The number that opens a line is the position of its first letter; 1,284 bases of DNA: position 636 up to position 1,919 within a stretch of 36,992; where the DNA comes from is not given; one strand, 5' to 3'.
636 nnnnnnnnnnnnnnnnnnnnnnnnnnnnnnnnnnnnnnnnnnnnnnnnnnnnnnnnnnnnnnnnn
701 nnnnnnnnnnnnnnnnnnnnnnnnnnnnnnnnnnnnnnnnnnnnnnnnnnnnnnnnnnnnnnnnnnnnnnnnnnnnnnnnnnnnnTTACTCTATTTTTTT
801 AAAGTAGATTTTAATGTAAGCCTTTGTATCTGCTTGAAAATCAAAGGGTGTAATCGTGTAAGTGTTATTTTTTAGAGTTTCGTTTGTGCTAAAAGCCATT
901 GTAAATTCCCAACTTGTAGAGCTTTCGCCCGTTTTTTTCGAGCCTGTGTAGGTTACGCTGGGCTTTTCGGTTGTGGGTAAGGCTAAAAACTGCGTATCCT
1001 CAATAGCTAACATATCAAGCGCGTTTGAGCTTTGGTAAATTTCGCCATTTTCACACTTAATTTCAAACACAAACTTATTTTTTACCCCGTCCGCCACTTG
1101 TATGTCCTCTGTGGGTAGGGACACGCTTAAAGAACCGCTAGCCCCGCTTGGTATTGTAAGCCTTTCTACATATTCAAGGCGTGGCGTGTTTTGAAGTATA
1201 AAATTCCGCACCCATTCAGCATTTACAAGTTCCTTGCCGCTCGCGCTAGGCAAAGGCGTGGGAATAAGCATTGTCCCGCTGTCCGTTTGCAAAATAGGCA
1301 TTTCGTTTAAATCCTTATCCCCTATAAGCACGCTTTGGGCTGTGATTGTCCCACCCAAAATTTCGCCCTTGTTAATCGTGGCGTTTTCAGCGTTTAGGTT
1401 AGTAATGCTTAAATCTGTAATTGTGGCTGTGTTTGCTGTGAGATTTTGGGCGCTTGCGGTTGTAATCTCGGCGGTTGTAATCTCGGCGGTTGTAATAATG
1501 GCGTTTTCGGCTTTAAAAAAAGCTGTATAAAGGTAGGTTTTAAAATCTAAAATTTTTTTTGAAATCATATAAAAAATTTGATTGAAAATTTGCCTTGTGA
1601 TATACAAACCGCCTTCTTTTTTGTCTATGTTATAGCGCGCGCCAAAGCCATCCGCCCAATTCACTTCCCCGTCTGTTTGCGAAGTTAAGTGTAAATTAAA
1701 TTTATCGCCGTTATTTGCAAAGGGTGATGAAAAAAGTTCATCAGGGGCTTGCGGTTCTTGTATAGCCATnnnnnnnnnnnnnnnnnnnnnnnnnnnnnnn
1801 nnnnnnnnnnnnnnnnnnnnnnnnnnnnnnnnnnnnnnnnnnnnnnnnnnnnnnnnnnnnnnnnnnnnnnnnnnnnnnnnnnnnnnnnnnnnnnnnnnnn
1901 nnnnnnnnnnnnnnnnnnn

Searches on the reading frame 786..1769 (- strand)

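Call 76: search_protein_families(library=pfam, proteins=[window:786-1769:-], max_evalue=0.01)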
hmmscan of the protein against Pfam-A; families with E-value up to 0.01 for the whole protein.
window:786-1769:- (327 aa): 0 families

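Call 77: search_protein_families(library=phrogs, proteins=[window:786-1769:-], max_evalue=0.001)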
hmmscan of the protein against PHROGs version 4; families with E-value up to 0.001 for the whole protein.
window:786-1769:- (327 aa): 2 families
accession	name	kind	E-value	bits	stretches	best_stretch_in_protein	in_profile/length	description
phrog_26622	-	tail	2.4e-05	24.1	1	12-88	5-83/691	tail fiber protein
phrog_1330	-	tail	0.00079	18.4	1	92-301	1018-1156/1361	tail protein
